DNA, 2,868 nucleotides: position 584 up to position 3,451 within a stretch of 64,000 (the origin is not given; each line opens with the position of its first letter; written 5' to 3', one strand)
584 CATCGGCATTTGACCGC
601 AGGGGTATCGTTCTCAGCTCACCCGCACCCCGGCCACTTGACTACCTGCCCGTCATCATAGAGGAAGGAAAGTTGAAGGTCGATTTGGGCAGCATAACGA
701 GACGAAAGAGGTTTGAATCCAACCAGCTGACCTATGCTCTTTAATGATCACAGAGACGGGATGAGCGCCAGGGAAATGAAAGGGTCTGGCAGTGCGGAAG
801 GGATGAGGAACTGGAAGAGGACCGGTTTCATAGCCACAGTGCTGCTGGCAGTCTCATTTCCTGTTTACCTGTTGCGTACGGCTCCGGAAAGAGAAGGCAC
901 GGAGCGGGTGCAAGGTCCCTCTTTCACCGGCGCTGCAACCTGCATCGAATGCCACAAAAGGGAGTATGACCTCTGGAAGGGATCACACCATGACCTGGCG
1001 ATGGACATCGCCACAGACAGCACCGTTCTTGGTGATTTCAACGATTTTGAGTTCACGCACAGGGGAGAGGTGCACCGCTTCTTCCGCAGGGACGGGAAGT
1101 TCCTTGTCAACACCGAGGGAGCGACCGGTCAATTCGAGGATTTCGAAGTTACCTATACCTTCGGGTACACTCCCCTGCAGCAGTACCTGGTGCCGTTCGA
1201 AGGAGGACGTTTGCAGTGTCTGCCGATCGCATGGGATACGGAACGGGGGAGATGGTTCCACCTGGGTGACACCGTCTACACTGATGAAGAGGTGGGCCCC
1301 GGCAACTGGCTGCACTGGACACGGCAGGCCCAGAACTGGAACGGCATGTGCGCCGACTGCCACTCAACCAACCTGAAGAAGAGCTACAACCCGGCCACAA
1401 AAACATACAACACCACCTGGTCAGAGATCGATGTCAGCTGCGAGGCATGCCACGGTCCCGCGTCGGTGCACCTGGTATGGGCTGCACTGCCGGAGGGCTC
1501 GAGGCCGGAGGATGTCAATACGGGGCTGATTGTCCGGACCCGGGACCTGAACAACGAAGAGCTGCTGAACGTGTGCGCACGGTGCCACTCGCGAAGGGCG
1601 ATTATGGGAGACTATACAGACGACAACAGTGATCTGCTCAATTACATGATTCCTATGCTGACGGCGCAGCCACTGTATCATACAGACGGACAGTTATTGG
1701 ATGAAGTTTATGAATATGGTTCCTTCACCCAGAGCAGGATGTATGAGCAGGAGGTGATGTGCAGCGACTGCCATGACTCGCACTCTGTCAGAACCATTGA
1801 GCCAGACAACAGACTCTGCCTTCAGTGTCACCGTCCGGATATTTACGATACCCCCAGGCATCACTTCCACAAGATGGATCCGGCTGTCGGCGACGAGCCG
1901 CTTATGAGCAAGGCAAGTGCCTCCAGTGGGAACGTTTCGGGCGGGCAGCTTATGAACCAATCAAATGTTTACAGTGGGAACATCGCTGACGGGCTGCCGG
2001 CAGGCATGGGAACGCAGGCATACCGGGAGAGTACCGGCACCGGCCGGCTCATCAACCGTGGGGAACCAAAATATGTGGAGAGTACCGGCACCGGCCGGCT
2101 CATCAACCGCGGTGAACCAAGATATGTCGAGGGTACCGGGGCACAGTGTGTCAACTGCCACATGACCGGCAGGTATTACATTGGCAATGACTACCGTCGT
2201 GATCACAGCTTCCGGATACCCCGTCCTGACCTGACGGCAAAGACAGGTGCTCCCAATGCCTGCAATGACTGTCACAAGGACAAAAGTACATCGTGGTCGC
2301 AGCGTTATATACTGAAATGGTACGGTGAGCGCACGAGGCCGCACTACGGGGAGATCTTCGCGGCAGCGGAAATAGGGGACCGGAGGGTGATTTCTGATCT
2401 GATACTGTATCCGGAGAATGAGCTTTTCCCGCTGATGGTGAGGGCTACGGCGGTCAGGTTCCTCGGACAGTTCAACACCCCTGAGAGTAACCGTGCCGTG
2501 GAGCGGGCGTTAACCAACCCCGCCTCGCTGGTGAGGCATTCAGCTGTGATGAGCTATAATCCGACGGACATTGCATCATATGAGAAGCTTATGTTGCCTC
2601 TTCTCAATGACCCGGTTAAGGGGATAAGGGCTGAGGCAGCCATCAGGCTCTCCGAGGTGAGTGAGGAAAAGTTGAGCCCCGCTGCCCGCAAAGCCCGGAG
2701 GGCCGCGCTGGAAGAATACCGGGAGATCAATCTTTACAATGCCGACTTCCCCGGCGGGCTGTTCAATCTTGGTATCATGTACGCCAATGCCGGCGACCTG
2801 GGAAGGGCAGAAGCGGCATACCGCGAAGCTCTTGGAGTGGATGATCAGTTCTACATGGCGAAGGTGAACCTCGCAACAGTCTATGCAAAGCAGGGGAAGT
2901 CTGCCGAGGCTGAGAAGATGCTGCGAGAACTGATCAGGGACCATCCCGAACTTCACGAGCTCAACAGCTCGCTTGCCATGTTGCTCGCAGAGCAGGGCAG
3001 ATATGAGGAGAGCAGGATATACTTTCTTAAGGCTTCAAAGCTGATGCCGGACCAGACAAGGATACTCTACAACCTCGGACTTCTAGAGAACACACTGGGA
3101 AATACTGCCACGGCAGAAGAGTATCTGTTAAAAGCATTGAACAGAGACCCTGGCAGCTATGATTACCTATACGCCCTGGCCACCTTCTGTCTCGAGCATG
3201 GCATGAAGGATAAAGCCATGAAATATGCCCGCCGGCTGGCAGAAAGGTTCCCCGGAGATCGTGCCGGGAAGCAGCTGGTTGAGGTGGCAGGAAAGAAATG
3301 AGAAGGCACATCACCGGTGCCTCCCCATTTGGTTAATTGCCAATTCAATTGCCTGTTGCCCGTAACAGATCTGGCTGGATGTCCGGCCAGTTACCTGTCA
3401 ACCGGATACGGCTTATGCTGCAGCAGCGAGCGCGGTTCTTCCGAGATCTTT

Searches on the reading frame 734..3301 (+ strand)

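Call 67: search_protein_families(library=pfam, proteins=[window:734-3301:+], max_evalue=0.00001)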
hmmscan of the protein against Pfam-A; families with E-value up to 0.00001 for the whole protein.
window:734-3301:+ (855 aa): 20 families
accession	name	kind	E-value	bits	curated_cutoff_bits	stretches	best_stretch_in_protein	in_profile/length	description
PF07719.23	TPR_2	-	7.2e-19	66.7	27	0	675-700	3-28/34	Tetratricopeptide repeat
PF13432.12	TPR_16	-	5.5e-17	62.3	32.7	1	712-767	2-57/65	Tetratricopeptide repeat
PF13181.12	TPR_8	-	5.8e-17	60.8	25.7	0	776-806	2-32/34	Tetratricopeptide repeat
PF13428.12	TPR_14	-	3.7e-15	55.4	23.5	0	777-817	3-43/44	Tetratricopeptide repeat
PF14559.12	TPR_19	-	1.8e-14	54.3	25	0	686-739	4-57/68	Tetratricopeptide repeat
PF00515.34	TPR_1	-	9e-14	51.1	27.8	0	676-703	4-31/34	Tetratricopeptide repeat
PF14522.11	Cytochrome_C7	-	1.2e-13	51.1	24.8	0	202-286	12-67/67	Cytochrome c7 and related cytochrome c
PF13431.12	TPR_17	-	6.1e-13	48.4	24.4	0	798-828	2-32/34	Tetratricopeptide repeat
PF13424.12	TPR_12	-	5e-12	46.3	30.1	1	743-804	5-74/77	Tetratricopeptide repeat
PF13374.12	TPR_10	-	7.8e-12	45.3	27.5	0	711-735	6-30/42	Tetratricopeptide repeat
PF13174.12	TPR_6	-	1.7e-11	44.4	26.3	0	711-739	4-32/33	Tetratricopeptide repeat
PF07721.20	TPR_4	-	1.5e-09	38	27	0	709-732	3-26/26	Tetratricopeptide repeat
PF13435.11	Cytochrome_C554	-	2.9e-09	38.2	20.8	0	203-241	48-84/84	Cytochrome c554 and c-prime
PF23914.1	TPR_CcmH_CycH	-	5.5e-08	33.2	42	0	679-774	56-154/158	Cytochrome c-type biogenesis protein H TPR domain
PF13646.12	HEAT_2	-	3.8e-07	30.7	27.7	0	543-607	23-86/88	HEAT repeats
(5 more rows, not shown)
